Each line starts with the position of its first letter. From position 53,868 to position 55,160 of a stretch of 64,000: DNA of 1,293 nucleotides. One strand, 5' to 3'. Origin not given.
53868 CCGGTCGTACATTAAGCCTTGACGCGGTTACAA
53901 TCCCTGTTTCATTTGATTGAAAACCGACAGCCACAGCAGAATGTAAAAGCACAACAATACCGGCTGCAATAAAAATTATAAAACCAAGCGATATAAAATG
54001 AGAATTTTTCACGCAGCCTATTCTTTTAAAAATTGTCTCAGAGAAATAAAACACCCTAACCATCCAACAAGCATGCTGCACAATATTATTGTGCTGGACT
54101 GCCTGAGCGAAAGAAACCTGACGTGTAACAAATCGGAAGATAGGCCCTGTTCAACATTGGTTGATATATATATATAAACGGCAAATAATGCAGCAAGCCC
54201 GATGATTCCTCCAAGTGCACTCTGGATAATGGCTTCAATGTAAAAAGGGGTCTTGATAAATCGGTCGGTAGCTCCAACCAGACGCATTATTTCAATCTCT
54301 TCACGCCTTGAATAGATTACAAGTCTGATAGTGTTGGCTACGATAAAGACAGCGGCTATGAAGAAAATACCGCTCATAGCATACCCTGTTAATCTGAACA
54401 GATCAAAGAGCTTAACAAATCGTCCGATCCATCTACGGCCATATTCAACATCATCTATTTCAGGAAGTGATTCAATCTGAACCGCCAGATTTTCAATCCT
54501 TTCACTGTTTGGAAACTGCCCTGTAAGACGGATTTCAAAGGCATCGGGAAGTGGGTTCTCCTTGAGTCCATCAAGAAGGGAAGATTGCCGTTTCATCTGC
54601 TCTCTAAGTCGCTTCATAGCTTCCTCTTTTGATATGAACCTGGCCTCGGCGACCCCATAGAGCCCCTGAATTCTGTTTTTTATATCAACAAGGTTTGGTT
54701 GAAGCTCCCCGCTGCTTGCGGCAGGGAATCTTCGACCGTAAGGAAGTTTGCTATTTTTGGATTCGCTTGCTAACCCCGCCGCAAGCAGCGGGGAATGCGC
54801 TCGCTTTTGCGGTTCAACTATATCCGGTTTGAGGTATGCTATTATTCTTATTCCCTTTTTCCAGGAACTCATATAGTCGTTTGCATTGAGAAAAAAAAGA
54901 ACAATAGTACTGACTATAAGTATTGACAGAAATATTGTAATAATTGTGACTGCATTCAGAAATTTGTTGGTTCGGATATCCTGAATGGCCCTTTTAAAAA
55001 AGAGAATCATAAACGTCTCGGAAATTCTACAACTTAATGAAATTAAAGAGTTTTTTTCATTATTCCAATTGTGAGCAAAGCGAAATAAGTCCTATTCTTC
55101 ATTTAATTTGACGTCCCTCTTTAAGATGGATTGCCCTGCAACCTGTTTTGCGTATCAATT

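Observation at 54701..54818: Intergenic-type repeat inserted in frame into the periplasmic loop of ftsX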

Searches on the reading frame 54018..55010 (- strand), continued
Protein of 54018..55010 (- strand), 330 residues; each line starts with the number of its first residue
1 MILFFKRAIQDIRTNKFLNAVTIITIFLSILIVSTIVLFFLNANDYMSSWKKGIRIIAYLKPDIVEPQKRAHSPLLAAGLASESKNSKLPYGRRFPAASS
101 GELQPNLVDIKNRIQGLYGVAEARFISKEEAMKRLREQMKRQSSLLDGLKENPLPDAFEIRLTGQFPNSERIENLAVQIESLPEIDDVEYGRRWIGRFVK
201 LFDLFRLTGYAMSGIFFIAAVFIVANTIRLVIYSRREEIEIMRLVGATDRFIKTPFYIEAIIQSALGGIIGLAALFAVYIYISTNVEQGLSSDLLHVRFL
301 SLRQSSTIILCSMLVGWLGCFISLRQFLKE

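Call 50: find_encoding_contigs(protein=P0258, flank=3000, max_places=3)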
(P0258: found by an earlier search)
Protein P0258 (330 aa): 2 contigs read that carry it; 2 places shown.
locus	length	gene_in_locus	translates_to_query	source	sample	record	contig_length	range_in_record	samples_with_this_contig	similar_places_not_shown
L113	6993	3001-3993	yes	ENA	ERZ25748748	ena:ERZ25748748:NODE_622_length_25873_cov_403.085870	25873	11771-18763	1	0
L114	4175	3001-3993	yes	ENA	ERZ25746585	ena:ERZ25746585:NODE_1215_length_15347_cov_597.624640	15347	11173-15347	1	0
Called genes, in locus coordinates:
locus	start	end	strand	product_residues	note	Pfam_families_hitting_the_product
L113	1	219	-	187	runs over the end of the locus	PF00156:Pribosyltran, PF14681:UPRTase (weak)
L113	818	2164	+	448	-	PF02321:OEP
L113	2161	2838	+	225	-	PF00005:ABC_tran, PF13304:AAA_21 (faint)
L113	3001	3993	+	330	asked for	PF18075:FtsX_ECD, PF02687:FtsX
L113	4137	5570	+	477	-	PF06347:SH3_4, PF08239:SH3_3, PF01551:Peptidase_M23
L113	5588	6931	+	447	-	PF22694:CtpB_N-like, PF00595:PDZ, PF13180:PDZ_2, PF17820:PDZ_6, PF03572:Peptidase_S41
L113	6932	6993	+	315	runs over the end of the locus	PF04748:Polysacc_deac_2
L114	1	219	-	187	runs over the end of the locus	PF00156:Pribosyltran, PF14681:UPRTase (weak)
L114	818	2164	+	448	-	PF02321:OEP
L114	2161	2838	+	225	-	PF00005:ABC_tran, PF13304:AAA_21 (faint)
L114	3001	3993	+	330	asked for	PF18075:FtsX_ECD, PF02687:FtsX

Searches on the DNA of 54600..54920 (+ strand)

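Call 54: search_rna_families(source=window, start=54600, end=54920, threshold=evalue, max_evalue=1)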
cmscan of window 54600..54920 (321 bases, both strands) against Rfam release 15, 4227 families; matches with E-value up to 1: 1.
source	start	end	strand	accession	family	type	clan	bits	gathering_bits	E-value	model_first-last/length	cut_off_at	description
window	54704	54796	+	RF00467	RSV_PBS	Cis-reg;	-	21.9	47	0.045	1-75/75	no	Rous sarcoma virus (RSV) primer binding site (PBS)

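Call 81: search_dna_similar(query=window:54699-54817:+, collection=plasmids, mode=distant, max_evalue=0.001, max_rows=15)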
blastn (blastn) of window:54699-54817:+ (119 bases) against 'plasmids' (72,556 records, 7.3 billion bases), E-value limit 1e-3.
Records with a match: 3; places in all: 3; records where one place covers at least 80% of the query: 3.
Best place of each record, by identity: 60-80% 3.
By first word of the organism name: Candidatus 3.
By predicted mobility (MOB-suite, as given by PLSDB): non-mobilizable 3.
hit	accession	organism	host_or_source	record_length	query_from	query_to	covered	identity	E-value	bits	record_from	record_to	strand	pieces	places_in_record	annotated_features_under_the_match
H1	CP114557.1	Candidatus Manganitrophus sp.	activated carbon metagenome,metagenomic ...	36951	1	101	85%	76.9%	6e-10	70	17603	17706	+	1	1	none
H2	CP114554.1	Candidatus Manganitrophus sp.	activated carbon metagenome,metagenomic ...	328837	1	101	85%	76.0%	3e-8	65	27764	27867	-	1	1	none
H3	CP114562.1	Candidatus Manganitrophus sp.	activated carbon metagenome,metagenomic ...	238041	1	101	85%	76.0%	3e-8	65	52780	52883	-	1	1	none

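Call 82: search_dna_similar(query=window:54699-54817:+, collection=phages, mode=distant, max_evalue=0.001, max_rows=10)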
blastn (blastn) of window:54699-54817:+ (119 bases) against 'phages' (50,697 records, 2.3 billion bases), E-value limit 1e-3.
No match.

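Call 83: get_annotated_region(hit=H1, flank=3000)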
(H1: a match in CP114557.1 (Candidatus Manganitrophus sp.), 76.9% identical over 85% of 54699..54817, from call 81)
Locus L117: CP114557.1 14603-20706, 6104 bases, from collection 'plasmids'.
description: MAG: Candidatus Manganitrophus sp. isolate GAC2 plasmid unnamed2, complete sequence
organism: Candidatus Manganitrophus sp. (NCBI taxid 2927580)
taxonomy: Bacteria; Nitrospirota; Nitrospiria; Candidatus Troglogloeales; Candidatus Manganitrophaceae; Candidatus Manganitrophus; Candidatus Manganitrophus sp.
host: -; source: activated carbon metagenome,metagenomic assembly,Carbon granules from GAC filter; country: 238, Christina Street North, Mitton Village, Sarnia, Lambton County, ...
typing (MOB-suite, as given by PLSDB): non-mobilizable
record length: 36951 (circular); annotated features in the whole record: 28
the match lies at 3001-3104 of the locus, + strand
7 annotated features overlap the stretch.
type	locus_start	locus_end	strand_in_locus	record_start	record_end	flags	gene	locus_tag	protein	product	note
CDS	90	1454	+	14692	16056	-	-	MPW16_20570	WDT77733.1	sigma-54 dependent transcriptional regulator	-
CDS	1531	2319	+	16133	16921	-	-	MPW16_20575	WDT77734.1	hypothetical protein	-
CDS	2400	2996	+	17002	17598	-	-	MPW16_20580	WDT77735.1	tetratricopeptide repeat protein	-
CDS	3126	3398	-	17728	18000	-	-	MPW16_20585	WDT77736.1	TMEM165/GDT1 family protein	-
CDS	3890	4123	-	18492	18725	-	-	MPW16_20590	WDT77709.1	hypothetical protein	-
CDS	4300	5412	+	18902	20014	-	-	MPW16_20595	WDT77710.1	hypothetical protein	-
CDS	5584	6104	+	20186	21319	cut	-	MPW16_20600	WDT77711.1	glycosyltransferase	-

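Call 84: get_annotated_region(hit=H2, flank=3000)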
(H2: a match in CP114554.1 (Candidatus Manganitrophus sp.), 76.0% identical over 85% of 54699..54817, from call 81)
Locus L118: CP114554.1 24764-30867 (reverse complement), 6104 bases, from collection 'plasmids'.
description: MAG: Candidatus Manganitrophus sp. isolate GAC1 plasmid unnamed, complete sequence
organism: Candidatus Manganitrophus sp. (NCBI taxid 2927580)
taxonomy: Bacteria; Nitrospirota; Nitrospiria; Candidatus Troglogloeales; Candidatus Manganitrophaceae; Candidatus Manganitrophus; Candidatus Manganitrophus sp.
host: -; source: activated carbon metagenome,metagenomic assembly,Carbon granules from GAC filter; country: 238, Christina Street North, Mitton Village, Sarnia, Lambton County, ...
typing (MOB-suite, as given by PLSDB): non-mobilizable
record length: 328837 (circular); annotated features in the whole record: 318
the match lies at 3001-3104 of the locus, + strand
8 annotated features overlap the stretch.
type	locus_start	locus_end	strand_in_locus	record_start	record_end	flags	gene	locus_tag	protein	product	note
CDS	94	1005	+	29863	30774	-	-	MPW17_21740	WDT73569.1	sigma-54 dependent transcriptional regulator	-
CDS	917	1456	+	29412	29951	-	-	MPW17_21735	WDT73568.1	sigma 54-interacting transcriptional regulator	-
CDS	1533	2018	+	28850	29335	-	-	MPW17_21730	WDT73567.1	hypothetical protein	-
CDS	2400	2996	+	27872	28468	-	-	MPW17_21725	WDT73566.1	tetratricopeptide repeat protein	-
CDS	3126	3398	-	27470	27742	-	-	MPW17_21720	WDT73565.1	TMEM165/GDT1 family protein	-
CDS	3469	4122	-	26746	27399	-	-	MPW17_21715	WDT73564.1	hypothetical protein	-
CDS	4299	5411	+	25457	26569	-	-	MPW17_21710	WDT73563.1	hypothetical protein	-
CDS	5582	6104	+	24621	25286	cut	-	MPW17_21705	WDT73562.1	hypothetical protein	-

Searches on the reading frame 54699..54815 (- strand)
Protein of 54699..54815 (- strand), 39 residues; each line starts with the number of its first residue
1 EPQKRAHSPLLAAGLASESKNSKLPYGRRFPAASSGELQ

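Call 38: search_protein_representatives(protein=window:54699-54815:-)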
Query: 39 residues. Proteins with E-value up to 0.001 (for the whole library): 91; up to 1e-10: 14; up to 1e-30: 0. The best 91 are listed.
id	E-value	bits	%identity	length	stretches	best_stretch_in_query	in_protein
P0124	2.0e-15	69.7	95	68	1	1-39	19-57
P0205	2.3e-15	69.5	95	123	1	1-39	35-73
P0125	2.9e-15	69.3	95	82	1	1-39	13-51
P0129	1.5e-14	67.1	92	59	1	1-39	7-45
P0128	1.7e-14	66.9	92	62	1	1-39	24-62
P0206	2.1e-14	66.7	92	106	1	1-39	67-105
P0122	1.1e-13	64.5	90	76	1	1-39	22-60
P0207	3.9e-13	62.8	90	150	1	1-39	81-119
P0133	3.8e-12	59.8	85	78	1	1-39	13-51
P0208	1.6e-11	57.9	85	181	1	1-39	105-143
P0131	2.3e-11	57.5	85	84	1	1-39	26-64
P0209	2.8e-11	57.2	84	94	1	1-37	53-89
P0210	4.0e-11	56.8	89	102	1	3-39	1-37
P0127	4.0e-11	56.7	82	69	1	1-39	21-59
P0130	1.2e-09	52.3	76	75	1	1-38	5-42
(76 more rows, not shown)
